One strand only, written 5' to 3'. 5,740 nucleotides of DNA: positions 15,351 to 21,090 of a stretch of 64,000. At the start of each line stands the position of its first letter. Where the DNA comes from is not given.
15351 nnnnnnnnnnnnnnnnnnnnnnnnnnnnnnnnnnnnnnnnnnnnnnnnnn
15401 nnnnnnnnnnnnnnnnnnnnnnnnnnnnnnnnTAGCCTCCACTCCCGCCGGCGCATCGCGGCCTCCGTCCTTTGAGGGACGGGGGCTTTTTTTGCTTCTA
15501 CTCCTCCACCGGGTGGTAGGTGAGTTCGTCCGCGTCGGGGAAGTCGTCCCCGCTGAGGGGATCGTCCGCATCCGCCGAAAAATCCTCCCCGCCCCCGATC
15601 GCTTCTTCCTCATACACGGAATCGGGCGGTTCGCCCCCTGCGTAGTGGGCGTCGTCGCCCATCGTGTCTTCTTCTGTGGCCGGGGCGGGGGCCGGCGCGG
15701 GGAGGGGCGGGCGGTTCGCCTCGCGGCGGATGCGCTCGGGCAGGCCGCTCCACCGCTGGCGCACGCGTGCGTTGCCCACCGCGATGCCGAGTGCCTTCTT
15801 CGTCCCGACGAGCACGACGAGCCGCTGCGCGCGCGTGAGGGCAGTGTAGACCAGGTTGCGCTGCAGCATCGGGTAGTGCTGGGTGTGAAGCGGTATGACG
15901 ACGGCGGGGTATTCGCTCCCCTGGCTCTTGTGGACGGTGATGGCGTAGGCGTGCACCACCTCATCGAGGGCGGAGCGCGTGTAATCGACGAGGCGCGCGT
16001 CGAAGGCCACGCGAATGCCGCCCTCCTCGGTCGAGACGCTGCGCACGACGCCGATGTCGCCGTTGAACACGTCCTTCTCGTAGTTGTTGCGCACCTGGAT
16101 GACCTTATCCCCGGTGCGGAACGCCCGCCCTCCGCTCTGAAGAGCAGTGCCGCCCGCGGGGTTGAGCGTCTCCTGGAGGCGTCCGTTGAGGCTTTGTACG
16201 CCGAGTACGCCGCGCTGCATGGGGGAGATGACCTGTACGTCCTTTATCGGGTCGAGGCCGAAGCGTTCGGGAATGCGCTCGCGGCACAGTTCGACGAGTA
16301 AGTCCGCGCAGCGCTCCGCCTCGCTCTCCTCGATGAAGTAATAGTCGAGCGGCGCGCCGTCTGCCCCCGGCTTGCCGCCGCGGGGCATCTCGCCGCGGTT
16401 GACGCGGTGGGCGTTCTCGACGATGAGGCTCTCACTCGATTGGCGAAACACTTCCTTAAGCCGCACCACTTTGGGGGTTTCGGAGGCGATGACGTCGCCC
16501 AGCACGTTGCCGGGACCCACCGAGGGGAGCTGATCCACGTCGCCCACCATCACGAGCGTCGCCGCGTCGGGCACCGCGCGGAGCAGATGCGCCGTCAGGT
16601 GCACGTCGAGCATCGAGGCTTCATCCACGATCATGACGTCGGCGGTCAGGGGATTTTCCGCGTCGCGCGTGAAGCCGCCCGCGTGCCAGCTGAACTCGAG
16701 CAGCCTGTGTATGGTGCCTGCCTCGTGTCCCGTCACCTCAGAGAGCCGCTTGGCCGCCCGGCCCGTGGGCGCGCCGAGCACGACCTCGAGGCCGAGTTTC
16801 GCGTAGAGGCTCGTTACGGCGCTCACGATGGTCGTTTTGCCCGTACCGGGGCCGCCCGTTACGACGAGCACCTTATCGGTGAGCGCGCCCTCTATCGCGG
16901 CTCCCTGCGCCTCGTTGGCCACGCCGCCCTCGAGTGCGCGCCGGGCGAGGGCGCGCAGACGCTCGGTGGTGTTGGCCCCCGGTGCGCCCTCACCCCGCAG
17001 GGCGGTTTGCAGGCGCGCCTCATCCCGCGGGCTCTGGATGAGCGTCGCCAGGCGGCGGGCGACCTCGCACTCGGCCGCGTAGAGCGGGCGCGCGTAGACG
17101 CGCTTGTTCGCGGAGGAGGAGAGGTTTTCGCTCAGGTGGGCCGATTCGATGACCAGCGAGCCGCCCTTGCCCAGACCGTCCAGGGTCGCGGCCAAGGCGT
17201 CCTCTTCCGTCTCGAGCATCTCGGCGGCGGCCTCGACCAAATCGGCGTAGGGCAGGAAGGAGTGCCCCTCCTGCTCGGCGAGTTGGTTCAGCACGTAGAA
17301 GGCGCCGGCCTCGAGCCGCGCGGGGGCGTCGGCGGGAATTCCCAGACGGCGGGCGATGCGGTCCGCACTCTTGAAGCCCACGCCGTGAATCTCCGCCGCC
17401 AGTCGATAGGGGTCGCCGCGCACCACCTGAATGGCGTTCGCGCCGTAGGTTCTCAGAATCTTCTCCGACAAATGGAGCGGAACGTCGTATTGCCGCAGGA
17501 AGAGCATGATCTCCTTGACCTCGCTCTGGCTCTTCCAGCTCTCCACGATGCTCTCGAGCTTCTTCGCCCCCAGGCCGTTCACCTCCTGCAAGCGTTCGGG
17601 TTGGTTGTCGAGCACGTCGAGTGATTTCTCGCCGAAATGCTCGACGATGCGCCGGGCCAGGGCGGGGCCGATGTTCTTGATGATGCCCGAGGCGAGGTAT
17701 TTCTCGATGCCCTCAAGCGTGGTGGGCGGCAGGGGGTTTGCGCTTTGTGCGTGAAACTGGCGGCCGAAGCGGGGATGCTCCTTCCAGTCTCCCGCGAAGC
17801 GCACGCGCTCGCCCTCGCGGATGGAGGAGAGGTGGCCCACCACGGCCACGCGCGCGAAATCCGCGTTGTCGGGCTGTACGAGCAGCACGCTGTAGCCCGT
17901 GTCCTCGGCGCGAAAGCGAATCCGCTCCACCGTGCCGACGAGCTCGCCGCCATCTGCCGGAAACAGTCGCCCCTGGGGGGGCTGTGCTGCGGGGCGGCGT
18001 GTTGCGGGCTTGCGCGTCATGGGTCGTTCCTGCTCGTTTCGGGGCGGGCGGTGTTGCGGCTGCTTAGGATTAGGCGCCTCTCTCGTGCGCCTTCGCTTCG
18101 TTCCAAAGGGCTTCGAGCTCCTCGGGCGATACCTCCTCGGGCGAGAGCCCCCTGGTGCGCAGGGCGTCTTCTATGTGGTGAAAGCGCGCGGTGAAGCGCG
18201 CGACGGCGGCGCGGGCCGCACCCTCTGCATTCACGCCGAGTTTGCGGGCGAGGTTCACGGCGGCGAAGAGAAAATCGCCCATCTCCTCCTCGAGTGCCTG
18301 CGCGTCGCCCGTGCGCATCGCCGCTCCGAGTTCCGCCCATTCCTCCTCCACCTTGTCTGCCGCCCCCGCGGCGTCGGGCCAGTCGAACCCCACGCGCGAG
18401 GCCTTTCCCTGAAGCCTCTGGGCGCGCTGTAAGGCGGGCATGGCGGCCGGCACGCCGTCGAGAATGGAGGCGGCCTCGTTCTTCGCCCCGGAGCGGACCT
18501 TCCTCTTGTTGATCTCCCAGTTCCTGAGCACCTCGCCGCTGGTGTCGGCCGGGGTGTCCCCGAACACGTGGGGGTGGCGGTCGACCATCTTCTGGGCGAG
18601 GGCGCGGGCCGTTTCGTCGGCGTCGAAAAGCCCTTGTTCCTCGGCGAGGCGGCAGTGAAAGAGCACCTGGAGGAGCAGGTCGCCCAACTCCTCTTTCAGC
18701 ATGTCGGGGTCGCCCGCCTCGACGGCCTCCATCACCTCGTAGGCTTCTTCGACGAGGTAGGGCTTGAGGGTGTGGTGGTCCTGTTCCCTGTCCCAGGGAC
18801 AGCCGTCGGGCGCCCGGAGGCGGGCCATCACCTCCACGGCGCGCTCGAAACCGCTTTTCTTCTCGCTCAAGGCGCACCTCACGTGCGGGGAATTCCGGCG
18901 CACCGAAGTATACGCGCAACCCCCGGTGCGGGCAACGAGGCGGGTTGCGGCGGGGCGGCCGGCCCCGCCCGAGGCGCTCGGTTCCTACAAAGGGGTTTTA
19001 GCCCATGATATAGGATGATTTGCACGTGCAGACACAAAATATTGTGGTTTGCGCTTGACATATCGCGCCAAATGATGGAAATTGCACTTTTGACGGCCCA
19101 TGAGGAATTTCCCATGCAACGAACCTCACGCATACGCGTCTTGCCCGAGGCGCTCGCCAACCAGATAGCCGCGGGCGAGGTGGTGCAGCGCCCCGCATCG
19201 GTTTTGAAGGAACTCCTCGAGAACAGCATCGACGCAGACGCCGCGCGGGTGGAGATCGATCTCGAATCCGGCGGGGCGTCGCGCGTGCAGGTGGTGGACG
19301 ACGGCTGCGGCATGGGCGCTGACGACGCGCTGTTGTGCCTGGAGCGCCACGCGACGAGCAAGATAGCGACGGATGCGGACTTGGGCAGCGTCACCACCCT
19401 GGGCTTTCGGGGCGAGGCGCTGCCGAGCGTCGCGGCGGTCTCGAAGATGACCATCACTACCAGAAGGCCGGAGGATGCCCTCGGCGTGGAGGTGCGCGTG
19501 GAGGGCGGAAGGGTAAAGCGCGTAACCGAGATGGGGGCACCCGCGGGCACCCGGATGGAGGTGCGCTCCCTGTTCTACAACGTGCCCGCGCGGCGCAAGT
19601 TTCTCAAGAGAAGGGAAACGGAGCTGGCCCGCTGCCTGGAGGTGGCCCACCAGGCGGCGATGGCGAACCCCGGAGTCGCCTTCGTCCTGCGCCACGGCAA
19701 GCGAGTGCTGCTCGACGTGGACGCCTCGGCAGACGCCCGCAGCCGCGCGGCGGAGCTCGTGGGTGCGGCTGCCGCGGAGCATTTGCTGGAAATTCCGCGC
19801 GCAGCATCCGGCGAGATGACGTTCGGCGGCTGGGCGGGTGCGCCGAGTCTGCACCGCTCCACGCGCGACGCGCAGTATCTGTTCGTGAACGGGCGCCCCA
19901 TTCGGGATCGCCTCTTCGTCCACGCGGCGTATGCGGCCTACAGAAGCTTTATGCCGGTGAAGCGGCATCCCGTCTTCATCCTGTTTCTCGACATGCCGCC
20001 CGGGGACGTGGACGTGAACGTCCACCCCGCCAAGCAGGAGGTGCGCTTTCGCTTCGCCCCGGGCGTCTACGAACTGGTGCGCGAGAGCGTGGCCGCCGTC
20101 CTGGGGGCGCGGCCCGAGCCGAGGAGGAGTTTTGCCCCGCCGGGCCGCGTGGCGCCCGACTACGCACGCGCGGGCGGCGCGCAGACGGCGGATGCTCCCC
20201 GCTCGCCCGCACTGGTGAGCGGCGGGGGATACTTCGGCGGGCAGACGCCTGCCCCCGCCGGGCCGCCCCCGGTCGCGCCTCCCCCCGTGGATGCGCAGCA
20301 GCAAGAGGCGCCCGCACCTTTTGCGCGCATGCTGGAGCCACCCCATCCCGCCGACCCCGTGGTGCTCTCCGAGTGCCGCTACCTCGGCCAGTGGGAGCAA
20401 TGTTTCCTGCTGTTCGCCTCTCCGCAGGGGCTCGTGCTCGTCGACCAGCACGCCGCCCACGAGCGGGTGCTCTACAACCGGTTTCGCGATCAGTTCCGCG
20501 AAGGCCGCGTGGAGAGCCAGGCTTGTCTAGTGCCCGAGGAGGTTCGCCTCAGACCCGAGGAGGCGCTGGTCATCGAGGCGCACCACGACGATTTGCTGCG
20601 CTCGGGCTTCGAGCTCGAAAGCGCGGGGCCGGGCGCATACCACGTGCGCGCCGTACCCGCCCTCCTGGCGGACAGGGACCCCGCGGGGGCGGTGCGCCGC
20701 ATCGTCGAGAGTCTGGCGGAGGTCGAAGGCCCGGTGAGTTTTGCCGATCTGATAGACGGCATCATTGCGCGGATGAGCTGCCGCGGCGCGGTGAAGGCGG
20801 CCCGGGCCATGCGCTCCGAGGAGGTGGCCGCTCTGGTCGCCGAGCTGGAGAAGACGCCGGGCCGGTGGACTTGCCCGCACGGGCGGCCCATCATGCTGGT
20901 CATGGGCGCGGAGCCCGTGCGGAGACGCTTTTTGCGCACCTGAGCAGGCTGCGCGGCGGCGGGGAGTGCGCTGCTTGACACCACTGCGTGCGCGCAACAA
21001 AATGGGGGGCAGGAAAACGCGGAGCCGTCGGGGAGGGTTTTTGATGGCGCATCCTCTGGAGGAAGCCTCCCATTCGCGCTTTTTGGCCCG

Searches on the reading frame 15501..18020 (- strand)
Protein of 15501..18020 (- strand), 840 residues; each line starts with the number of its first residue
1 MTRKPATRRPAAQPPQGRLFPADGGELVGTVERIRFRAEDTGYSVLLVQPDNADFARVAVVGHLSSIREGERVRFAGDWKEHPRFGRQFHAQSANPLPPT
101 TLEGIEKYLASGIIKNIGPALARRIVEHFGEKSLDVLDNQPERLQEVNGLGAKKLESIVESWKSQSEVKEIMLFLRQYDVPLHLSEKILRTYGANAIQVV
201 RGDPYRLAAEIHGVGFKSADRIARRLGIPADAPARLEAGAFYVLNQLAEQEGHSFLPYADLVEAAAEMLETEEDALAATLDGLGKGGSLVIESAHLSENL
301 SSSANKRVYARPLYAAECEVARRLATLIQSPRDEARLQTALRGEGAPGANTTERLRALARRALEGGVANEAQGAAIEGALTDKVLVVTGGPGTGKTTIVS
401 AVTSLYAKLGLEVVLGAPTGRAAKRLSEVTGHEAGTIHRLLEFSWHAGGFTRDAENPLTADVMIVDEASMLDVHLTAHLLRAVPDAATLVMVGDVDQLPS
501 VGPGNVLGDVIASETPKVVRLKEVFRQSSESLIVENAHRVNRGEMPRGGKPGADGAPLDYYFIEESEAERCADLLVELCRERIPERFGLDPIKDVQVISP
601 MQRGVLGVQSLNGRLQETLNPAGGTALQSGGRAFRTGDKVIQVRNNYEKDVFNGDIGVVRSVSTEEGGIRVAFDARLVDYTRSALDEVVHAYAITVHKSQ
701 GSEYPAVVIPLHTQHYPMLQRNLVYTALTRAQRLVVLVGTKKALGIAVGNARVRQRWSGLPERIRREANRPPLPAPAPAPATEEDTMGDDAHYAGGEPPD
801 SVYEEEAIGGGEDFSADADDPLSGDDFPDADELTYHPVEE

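Call 76: search_protein_families(library=pfam, proteins=[window:15501-18020:-], max_evalue=0.00001)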
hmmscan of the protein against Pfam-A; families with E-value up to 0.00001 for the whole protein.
window:15501-18020:- (840 aa): 9 families
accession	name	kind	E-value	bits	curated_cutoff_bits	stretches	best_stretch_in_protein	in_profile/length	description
PF13604.12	AAA_30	-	2.6e-43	148.4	27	1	369-546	3-174/191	AAA domain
PF13245.12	AAA_19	-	2.5e-42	144.7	25.1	1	372-503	1-134/134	AAA domain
PF14490.11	HHH_RecD2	-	2.4e-36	124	27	1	165-255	2-92/92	ATP-dependent RecD2 DNA helicase HHH domain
PF23139.1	OB_YrrC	-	6.2e-22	77.8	27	1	26-96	3-73/76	ATP-dependent DNA helicase YrrC, OB-fold domain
PF18335.7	SH3_13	-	1.5e-21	76.4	41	1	611-673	1-65/65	ATP-dependent RecD-like DNA helicase SH3 domain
PF13538.12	UvrD_C_2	-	1.4e-20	73.3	27.4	1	690-738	1-52/52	UvrD-like helicase C-terminal domain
PF01443.25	Viral_helicase1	-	8.1e-12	45.9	21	1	679-737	166-226/228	Viral superfamily 1 RNA helicase core domain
PF14520.12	HHH_5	-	7.5e-11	42.8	27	1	114-163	7-56/57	Helix-hairpin-helix domain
PF13086.12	AAA_11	-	1.2e-06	29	27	0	369-405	3-40/257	AAA domain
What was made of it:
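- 15498..18020 (-): Right flank: the convergent recD2 helicase gene. It is not part of the feature. Pfam HHH_RecD2, OB_YrrC, AAA_30, SH3_13 and UvrD_C_2 (call 76).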

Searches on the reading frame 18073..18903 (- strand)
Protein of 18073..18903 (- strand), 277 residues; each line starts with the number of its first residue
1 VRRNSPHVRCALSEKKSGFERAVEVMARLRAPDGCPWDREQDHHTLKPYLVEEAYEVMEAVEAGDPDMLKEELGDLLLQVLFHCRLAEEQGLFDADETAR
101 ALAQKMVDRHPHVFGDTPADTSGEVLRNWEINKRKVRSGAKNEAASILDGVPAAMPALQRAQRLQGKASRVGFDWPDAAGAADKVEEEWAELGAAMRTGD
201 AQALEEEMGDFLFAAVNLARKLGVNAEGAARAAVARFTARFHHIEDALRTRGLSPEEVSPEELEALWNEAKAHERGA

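Call 76: search_protein_families(library=pfam, proteins=[window:18073-18903:-], max_evalue=0.00001)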
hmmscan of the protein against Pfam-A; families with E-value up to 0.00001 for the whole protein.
window:18073-18903:- (277 aa): 2 families
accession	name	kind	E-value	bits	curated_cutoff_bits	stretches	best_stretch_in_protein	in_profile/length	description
PF03819.22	MazG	-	1.4e-37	128.3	22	2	41-114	1-74/74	MazG nucleotide pyrophosphohydrolase domain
PF01503.22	PRA-PH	-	3.2e-09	37.5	21.3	0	181-228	30-77/86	Phosphoribosyl-ATP pyrophosphohydrolase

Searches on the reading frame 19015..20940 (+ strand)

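Call 76: search_protein_families(library=pfam, proteins=[window:19015-20940:+], max_evalue=0.00001)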
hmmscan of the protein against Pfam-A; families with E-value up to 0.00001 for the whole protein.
window:19015-20940:+ (642 aa): 4 families
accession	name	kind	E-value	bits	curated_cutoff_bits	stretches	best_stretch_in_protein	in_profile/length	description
PF08676.16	MutL_C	-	8.5e-38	129.7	25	1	457-597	1-140/142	MutL C terminal dimerisation domain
PF01119.25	DNA_mis_repair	-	2.6e-34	117.8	26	1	246-363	2-118/119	DNA mismatch repair protein, C-terminal domain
PF13589.12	HATPase_c_3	-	1.5e-10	41.6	25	1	61-153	4-96/137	Histidine kinase-, DNA gyrase B-, and HSP90-like ATPase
PF02518.31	HATPase_c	-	6.7e-06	27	26.4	0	59-118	5-64/111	Histidine kinase-, DNA gyrase B-, and HSP90-like ATPase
